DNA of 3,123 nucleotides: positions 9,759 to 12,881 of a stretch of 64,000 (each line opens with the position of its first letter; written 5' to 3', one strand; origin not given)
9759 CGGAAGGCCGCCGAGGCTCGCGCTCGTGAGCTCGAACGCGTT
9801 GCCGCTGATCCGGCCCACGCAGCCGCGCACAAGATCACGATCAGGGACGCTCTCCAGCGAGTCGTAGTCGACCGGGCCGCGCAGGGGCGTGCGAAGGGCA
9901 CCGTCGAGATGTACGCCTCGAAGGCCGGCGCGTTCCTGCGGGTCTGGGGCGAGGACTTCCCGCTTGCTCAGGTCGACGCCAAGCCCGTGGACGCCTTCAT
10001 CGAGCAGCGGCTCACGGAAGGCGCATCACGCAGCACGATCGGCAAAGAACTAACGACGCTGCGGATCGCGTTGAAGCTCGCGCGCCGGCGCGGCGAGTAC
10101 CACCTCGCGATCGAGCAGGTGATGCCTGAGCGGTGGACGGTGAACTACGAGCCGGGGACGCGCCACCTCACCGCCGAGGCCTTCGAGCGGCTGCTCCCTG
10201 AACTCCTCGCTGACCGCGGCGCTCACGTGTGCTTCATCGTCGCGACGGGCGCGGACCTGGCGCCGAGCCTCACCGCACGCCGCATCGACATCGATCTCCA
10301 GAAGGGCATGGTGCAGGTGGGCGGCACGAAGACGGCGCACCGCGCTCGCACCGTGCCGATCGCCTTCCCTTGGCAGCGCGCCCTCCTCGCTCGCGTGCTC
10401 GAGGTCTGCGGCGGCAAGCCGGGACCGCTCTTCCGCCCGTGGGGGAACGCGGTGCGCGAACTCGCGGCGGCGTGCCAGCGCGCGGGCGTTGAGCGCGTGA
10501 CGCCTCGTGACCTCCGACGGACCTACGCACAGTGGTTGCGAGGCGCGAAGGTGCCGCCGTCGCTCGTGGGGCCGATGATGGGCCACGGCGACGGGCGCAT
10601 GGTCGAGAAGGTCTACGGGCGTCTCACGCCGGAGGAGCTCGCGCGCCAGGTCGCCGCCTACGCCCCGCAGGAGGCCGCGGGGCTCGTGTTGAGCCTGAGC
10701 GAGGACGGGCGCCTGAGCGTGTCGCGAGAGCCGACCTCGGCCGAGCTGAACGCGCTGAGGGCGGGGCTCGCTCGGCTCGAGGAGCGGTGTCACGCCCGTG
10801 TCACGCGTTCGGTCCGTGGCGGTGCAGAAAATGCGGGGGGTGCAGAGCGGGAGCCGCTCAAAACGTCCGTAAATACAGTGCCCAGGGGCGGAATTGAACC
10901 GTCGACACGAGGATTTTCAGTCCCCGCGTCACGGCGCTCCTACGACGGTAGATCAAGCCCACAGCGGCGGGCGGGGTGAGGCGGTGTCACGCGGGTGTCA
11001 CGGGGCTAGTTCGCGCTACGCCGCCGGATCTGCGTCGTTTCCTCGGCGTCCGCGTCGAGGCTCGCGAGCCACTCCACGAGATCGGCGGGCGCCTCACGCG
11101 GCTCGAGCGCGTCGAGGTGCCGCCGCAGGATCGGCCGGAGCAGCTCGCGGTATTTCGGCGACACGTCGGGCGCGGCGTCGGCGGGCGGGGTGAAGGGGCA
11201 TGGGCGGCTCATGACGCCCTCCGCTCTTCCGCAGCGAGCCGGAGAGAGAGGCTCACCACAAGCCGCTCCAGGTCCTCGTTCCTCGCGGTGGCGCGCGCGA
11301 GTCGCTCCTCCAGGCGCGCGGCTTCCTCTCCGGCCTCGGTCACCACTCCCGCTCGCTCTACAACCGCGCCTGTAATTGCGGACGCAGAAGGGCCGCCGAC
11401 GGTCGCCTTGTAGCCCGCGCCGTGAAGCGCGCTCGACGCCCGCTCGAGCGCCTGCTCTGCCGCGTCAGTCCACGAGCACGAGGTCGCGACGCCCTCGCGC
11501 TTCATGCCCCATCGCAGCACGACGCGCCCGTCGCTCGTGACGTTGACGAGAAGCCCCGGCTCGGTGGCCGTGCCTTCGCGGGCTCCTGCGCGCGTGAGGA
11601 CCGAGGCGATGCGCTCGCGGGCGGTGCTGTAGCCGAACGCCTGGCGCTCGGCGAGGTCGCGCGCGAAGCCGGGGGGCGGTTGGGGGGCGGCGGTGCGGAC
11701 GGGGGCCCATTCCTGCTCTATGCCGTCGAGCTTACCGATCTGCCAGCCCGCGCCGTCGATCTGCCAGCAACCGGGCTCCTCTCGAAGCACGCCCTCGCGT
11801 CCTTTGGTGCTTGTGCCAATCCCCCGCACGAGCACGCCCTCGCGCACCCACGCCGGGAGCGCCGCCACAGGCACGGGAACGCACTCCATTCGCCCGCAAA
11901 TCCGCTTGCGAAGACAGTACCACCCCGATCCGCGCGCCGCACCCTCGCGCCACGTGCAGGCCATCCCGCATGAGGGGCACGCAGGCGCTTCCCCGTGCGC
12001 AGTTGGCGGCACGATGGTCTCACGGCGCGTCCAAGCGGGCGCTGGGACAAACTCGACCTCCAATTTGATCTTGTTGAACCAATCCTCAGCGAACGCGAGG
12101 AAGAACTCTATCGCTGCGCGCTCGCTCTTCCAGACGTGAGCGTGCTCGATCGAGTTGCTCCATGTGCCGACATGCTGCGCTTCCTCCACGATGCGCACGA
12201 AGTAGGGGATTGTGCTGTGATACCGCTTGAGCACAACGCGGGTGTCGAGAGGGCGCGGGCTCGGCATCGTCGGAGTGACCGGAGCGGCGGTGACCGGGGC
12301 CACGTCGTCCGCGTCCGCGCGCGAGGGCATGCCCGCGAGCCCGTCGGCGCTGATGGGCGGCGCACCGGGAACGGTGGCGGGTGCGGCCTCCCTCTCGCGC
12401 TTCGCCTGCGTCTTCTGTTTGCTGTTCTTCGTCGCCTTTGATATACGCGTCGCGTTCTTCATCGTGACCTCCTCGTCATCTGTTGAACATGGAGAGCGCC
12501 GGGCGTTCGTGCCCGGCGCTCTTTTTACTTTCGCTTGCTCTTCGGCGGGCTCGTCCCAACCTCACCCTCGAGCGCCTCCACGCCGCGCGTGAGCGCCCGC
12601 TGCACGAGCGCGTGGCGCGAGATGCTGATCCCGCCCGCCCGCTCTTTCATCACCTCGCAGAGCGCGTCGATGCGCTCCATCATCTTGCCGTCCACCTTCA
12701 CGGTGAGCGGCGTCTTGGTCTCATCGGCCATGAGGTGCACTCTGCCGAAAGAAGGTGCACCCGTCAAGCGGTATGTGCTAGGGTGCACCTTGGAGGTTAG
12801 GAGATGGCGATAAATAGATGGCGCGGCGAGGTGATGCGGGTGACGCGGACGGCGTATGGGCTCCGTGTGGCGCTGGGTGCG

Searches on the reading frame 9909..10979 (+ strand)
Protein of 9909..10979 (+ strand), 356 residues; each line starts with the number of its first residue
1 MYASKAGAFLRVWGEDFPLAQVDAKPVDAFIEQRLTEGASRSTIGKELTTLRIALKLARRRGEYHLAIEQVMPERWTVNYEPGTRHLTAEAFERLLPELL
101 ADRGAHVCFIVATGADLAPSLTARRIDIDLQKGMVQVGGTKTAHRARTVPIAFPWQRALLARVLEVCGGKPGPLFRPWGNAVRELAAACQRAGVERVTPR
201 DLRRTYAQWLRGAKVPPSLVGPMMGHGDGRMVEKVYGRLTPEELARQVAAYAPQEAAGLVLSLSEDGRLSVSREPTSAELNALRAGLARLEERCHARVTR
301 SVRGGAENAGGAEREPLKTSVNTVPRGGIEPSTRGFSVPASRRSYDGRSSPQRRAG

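Call 92: search_protein_families(library=pfam, proteins=[window:9909-10979:+], max_evalue=0.01)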
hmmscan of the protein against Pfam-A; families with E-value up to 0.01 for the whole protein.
window:9909-10979:+ (356 aa): 2 families
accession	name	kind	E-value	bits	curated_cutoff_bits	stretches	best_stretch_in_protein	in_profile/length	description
PF00589.27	Phage_integrase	-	2.9e-08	34.1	27.1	1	107-241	28-170/172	Phage integrase family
PF02899.23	Phage_int_SAM_1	-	0.0093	16.7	22.3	0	8-62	28-83/83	Phage integrase, N-terminal SAM-like domain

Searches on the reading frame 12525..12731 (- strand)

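Call 27: search_protein_families(library=pfam, proteins=[window:12525-12731:-], max_evalue=0.01)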
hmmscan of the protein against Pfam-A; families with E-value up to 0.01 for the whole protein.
window:12525-12731:- (68 aa): 1 family
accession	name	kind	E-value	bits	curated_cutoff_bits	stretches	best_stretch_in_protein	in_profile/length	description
PF01402.27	RHH_1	-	0.00076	19.8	20.5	0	9-29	2-22/39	Ribbon-helix-helix protein, copG family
